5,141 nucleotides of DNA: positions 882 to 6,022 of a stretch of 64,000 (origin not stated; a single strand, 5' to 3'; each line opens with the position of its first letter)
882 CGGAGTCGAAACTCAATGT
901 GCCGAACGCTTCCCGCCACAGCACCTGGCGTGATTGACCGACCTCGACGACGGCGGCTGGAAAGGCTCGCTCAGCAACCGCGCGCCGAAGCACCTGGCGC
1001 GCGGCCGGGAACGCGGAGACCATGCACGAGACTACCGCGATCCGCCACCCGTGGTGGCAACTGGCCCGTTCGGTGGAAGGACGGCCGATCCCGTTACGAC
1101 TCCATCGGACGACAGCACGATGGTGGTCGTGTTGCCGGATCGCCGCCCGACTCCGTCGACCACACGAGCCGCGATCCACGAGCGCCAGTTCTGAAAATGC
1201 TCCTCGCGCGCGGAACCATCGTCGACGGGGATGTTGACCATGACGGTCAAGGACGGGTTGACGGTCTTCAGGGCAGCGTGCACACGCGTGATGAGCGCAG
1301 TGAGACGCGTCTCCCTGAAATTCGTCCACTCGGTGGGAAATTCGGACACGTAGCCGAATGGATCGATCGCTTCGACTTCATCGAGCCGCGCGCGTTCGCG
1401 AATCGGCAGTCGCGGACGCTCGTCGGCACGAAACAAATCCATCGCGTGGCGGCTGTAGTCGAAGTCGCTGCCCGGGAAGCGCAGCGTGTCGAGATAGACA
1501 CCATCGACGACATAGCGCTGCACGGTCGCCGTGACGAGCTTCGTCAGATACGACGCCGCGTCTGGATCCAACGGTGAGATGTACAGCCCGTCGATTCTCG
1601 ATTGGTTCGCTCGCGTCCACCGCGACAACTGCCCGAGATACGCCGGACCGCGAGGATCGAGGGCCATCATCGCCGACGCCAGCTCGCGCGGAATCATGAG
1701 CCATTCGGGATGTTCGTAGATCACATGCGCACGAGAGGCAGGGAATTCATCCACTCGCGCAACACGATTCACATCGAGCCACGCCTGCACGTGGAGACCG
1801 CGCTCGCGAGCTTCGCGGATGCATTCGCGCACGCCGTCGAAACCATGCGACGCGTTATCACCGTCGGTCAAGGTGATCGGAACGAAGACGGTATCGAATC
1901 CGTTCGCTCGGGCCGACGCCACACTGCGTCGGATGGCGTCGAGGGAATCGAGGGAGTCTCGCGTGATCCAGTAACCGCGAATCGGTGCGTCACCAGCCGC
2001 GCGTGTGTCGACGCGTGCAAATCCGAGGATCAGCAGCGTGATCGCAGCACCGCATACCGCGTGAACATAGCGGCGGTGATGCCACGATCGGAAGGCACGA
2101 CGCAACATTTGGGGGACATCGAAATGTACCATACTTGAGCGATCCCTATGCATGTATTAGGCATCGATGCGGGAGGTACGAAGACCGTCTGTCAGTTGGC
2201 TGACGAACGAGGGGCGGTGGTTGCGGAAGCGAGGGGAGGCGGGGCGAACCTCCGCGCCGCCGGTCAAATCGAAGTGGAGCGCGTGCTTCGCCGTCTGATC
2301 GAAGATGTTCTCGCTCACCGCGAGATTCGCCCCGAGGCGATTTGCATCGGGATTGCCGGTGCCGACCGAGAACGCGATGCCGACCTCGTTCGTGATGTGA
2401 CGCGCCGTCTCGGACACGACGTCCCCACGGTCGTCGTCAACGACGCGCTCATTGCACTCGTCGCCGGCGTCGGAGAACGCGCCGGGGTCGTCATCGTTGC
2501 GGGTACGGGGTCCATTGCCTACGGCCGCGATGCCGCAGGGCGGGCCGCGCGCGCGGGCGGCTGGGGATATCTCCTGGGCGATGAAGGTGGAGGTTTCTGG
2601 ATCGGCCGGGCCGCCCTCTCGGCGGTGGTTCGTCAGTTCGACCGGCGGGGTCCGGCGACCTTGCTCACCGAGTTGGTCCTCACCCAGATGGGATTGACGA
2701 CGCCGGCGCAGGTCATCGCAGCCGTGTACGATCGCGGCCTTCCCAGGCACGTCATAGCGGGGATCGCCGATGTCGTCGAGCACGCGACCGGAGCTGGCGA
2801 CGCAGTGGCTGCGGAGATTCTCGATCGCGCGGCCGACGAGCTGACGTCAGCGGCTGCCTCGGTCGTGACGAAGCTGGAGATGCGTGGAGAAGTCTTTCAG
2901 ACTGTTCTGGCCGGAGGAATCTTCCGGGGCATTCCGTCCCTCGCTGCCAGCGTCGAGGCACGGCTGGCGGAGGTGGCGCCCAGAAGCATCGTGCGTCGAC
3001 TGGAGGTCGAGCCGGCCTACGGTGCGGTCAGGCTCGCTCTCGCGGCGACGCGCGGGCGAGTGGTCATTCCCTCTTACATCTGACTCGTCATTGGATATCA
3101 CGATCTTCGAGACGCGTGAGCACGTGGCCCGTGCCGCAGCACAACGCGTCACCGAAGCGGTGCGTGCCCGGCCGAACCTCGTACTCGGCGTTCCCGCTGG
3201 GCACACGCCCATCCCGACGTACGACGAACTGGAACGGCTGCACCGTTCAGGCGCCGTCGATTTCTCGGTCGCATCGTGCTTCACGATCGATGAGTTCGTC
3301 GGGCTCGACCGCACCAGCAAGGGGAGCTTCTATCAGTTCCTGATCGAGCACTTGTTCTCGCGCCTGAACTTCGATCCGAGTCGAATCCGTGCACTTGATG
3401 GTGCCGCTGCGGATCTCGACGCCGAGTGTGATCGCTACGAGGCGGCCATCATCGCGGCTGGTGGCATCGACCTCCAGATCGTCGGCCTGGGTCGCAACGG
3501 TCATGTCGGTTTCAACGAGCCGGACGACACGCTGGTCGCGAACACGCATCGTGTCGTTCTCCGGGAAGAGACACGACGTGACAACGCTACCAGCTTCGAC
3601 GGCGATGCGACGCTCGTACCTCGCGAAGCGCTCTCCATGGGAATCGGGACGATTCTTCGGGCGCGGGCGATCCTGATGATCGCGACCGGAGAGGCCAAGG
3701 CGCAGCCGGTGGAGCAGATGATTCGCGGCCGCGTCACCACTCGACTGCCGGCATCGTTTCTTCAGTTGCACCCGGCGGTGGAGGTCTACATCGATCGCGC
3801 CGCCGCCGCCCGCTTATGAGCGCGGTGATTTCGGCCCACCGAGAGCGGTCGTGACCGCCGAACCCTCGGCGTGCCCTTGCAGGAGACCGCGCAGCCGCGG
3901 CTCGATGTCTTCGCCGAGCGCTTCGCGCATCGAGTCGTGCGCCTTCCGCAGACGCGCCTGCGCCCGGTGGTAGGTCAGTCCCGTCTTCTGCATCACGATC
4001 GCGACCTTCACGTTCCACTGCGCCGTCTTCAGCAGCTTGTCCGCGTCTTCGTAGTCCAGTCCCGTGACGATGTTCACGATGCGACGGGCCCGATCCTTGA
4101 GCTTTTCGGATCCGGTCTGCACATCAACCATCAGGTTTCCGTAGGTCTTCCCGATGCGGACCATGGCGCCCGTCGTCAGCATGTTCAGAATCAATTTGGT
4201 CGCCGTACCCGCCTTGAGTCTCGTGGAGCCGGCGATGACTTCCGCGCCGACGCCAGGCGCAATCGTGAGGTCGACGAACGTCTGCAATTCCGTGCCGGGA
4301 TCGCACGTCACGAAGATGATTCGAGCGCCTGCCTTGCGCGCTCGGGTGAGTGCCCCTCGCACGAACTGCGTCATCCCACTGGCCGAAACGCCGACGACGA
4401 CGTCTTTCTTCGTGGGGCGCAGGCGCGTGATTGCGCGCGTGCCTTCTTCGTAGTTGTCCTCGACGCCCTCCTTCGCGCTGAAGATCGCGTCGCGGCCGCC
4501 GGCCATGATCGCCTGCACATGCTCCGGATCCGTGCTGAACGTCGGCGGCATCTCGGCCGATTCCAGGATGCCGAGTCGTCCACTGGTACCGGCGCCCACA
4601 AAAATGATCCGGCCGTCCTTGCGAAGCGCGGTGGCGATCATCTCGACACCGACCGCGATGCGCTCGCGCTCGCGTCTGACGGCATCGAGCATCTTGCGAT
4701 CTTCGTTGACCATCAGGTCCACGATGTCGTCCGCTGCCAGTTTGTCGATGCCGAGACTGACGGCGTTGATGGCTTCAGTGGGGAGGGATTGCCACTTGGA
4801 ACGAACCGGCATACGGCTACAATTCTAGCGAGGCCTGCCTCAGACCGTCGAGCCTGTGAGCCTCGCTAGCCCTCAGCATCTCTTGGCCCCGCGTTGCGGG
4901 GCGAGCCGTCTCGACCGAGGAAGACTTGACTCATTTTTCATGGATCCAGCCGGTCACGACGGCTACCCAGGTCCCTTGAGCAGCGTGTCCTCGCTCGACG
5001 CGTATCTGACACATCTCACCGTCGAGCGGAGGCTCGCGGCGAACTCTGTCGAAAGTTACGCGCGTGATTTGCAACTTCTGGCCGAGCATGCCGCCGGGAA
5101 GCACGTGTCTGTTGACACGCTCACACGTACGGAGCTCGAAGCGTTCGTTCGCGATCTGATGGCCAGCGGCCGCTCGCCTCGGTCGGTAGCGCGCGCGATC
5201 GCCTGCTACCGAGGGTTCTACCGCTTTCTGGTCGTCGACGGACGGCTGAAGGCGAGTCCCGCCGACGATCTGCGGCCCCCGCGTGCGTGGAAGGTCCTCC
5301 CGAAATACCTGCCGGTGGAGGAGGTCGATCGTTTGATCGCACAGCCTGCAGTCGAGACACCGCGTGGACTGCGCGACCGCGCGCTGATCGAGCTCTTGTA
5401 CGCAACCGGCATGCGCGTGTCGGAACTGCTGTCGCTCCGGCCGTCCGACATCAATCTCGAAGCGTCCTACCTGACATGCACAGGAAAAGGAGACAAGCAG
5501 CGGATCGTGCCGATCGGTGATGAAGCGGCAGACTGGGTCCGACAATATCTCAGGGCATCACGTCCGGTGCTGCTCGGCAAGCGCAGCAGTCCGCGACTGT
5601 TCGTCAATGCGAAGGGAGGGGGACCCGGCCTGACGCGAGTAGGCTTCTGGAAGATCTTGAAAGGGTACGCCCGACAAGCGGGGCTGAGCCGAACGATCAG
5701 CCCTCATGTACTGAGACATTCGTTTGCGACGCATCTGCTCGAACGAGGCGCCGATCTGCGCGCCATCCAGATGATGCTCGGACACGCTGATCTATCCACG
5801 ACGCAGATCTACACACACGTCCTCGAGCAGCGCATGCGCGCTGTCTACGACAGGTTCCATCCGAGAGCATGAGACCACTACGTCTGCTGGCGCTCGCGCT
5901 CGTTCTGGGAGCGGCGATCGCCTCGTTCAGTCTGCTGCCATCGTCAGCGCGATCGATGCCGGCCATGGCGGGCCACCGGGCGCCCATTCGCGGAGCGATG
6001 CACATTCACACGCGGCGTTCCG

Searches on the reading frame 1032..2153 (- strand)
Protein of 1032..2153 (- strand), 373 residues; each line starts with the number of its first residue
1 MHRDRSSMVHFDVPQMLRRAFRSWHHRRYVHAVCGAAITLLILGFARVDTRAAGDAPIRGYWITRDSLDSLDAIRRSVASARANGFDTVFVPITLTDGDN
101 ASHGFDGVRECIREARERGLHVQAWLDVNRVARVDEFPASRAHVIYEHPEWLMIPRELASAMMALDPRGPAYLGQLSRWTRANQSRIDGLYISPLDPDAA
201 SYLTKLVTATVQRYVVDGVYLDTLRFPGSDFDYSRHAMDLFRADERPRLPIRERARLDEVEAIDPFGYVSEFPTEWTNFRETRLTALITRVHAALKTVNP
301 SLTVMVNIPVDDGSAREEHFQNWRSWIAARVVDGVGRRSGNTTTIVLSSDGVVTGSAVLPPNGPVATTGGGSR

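Call 50: search_protein_families(library=pfam, proteins=[window:1032-2153:-], max_evalue=0.00001)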
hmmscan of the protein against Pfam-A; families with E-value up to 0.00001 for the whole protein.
window:1032-2153:- (373 aa): 1 family
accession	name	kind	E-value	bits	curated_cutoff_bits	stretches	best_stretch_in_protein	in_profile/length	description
PF02638.21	GHL10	-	4.8e-22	78.9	27.9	1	99-335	63-256/311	Glycosyl hydrolase-like 10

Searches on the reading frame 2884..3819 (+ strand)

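Call 50: search_protein_families(library=pfam, proteins=[window:2884-3819:+], max_evalue=0.00001)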
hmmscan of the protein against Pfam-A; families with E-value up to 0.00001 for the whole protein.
window:2884-3819:+ (311 aa): 1 family
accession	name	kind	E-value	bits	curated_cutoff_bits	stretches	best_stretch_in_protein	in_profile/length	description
PF01182.26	Glucosamine_iso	-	1.2e-20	74.8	27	1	79-294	8-217/225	Glucosamine-6-phosphate isomerases/6-phosphogluconolactonase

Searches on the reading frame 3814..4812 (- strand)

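Call 50: search_protein_families(library=pfam, proteins=[window:3814-4812:-], max_evalue=0.00001)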
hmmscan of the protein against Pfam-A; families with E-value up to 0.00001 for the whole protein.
window:3814-4812:- (332 aa): 4 families
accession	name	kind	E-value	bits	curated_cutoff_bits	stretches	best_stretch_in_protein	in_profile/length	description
PF22645.1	GKRP_SIS_N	-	5e-19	68.5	27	1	55-156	5-110/113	Glucokinase regulatory protein N-terminal SIS domain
PF13580.11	SIS_2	-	5.5e-09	36.6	27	1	40-169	8-137/138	SIS domain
PF22198.1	GKRP_SIS_2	-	1.8e-07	31.5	27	1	50-114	5-69/191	Glucokinase regulatory protein, second SIS domain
PF01380.27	SIS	-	8.7e-07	29.2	25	0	134-212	52-128/131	SIS domain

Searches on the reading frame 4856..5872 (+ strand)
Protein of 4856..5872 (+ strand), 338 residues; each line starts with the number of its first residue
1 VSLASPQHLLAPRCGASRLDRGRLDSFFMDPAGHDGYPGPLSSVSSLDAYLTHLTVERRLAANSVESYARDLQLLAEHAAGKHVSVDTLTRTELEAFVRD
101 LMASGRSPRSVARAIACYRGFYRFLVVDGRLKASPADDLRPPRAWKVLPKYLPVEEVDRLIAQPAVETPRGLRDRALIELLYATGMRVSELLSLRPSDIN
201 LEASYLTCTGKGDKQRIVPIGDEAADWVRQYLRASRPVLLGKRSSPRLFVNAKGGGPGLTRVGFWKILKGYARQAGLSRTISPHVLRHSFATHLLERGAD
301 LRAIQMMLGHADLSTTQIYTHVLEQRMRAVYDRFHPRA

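Call 50: search_protein_families(library=pfam, proteins=[window:4856-5872:+], max_evalue=0.00001)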
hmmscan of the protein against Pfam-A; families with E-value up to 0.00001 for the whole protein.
window:4856-5872:+ (338 aa): 2 families
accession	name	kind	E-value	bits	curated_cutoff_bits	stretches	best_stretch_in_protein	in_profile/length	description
PF00589.27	Phage_integrase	-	9.1e-48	162.7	27.1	1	151-325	2-171/172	Phage integrase family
PF02899.23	Phage_int_SAM_1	-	2.7e-16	60.1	22.3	1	47-126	1-80/83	Phage integrase, N-terminal SAM-like domain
